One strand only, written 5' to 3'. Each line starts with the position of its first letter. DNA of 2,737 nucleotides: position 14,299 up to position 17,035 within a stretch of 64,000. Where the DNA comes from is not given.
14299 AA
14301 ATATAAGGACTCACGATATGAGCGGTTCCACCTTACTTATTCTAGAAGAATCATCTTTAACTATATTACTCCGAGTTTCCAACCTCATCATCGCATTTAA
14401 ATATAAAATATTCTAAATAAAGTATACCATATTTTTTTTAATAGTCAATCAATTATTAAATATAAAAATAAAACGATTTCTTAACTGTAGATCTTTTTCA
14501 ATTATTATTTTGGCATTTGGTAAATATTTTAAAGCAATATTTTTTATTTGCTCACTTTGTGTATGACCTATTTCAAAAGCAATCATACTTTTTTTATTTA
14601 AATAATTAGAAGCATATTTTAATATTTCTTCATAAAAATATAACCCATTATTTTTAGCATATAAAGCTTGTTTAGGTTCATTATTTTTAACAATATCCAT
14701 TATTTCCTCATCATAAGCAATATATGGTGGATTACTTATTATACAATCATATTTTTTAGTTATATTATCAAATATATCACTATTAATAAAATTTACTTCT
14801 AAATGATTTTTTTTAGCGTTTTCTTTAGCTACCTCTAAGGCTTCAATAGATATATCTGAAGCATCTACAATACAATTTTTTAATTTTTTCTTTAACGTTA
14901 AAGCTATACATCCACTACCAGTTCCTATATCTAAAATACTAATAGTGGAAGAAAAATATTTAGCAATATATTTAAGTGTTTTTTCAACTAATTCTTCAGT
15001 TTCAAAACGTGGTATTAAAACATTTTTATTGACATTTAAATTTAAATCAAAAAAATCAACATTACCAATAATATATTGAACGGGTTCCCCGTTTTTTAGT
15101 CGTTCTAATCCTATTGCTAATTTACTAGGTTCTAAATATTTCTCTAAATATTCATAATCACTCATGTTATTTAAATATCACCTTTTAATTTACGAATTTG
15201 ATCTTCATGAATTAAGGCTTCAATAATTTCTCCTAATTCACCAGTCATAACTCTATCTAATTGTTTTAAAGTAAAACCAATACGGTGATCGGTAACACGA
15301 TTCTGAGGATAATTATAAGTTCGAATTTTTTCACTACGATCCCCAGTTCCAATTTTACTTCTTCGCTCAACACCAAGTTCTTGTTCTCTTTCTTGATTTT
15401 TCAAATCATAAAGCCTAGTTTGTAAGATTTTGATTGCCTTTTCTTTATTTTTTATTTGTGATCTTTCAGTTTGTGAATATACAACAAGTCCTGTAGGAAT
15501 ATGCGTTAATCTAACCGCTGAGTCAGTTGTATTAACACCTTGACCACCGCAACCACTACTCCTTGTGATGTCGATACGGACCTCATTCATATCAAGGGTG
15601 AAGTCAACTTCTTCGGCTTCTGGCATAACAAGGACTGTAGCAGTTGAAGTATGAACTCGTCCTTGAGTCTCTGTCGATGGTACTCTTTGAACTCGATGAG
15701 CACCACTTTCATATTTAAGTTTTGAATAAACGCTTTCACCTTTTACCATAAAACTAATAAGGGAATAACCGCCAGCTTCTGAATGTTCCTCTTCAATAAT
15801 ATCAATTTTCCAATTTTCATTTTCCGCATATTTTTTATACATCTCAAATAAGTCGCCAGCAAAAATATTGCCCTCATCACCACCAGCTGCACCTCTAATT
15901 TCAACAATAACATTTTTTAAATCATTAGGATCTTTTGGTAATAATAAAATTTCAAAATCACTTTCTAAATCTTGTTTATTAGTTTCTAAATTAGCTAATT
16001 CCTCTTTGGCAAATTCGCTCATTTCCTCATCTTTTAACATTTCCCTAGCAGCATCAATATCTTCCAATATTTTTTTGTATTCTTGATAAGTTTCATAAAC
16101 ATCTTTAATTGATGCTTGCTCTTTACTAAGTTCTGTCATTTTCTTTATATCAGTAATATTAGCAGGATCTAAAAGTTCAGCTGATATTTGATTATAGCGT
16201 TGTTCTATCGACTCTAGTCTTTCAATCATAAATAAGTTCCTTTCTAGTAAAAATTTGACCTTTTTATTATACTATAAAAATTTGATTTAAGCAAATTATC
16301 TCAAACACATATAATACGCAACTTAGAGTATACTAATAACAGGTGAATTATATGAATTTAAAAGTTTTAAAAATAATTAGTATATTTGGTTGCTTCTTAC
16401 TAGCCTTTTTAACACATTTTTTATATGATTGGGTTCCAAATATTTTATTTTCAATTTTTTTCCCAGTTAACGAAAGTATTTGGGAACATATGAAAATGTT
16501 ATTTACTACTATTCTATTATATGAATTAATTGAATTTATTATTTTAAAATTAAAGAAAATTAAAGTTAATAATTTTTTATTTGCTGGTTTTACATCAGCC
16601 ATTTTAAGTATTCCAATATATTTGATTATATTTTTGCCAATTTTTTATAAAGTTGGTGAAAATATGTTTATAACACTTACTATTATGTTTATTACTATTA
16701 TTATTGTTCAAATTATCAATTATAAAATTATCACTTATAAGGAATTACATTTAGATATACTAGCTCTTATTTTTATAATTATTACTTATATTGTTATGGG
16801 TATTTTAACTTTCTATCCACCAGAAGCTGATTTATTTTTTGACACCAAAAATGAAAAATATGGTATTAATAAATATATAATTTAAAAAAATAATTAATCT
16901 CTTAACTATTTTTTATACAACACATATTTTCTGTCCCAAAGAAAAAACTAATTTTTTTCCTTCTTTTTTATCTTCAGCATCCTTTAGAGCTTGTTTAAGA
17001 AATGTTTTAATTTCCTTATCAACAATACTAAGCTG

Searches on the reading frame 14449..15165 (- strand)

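Call 47: search_protein_families(library=pfam, proteins=[window:14449-15165:-], max_evalue=0.001)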
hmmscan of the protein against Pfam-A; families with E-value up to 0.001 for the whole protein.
window:14449-15165:- (238 aa): 13 families
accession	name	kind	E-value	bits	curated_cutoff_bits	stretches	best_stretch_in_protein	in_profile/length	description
PF05175.20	MTS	-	1e-19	71.3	23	1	75-160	33-120/170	Methyltransferase small domain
PF13847.12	Methyltransf_31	-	2.3e-12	47.3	27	1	73-210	3-122/145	Methyltransferase domain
PF13649.12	Methyltransf_25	-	5.9e-11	43.4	27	1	77-145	1-71/97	Methyltransferase domain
PF06325.19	PrmA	-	7.7e-10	39.2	22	1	63-145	151-233/296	Ribosomal protein L11 methyltransferase (PrmA)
PF08242.18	Methyltransf_12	-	7.2e-07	30.3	30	1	78-145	1-72/98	Methyltransferase domain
PF07669.17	Eco57I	-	2.5e-06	28.1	25.3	1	107-187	36-126/171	Eco57I restriction-modification methylase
PF12847.13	Methyltransf_18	-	6.5e-06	26.7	27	1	62-142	3-86/151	Methyltransferase domain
PF08241.18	Methyltransf_11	-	8.3e-06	26.8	21.2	1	78-144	1-66/95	Methyltransferase domain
PF05971.18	Methyltransf_10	-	2.6e-05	24.2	23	1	68-157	97-196/299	RNA methyltransferase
PF13489.12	Methyltransf_23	-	3.7e-05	24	27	1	58-145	7-88/164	Methyltransferase domain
PF02527.21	GidB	-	0.00051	19.9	27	1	44-144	16-121/184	rRNA small subunit methyltransferase G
PF10294.15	Methyltransf_16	-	0.00058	20.1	21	0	65-123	38-96/174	Lysine methyltransferase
PF01170.24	UPF0020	-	0.00061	20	22.3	0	100-148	79-131/197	RMKL-like, methyltransferase domain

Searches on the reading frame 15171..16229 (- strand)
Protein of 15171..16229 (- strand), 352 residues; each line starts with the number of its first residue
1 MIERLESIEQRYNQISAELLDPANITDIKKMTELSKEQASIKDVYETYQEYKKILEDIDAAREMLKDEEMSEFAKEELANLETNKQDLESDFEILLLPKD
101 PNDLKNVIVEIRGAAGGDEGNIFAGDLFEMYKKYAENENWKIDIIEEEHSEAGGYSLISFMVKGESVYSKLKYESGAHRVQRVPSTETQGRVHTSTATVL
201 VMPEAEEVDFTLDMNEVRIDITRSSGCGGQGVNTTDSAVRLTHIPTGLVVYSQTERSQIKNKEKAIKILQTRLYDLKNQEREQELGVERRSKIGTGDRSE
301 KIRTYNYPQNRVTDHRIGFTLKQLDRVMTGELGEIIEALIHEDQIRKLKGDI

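Call 47: search_protein_families(library=pfam, proteins=[window:15171-16229:-], max_evalue=0.001)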
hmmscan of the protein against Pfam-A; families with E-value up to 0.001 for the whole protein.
window:15171-16229:- (352 aa): 2 families
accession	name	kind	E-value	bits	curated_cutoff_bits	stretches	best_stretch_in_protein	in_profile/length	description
PF03462.23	PCRF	-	1.3e-71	240.9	24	1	8-199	1-194/194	PCRF domain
PF00472.26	RF-1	-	2.3e-39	134.3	35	1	207-316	2-116/116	RF-1 domain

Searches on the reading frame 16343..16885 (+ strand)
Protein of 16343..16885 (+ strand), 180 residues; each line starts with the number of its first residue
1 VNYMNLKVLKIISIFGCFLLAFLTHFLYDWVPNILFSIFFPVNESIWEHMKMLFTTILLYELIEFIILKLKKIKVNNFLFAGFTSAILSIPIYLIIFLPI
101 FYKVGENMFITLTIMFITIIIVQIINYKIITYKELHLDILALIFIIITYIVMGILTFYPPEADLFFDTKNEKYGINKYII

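Call 47: search_protein_families(library=pfam, proteins=[window:16343-16885:+], max_evalue=0.001)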
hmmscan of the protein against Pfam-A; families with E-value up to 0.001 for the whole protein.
window:16343-16885:+ (180 aa): 1 family
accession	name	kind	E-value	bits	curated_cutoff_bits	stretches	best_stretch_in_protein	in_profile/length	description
PF20122.4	DUF6512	-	2.6e-18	67.1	26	1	9-175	12-181/181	Family of unknown function (DUF6512)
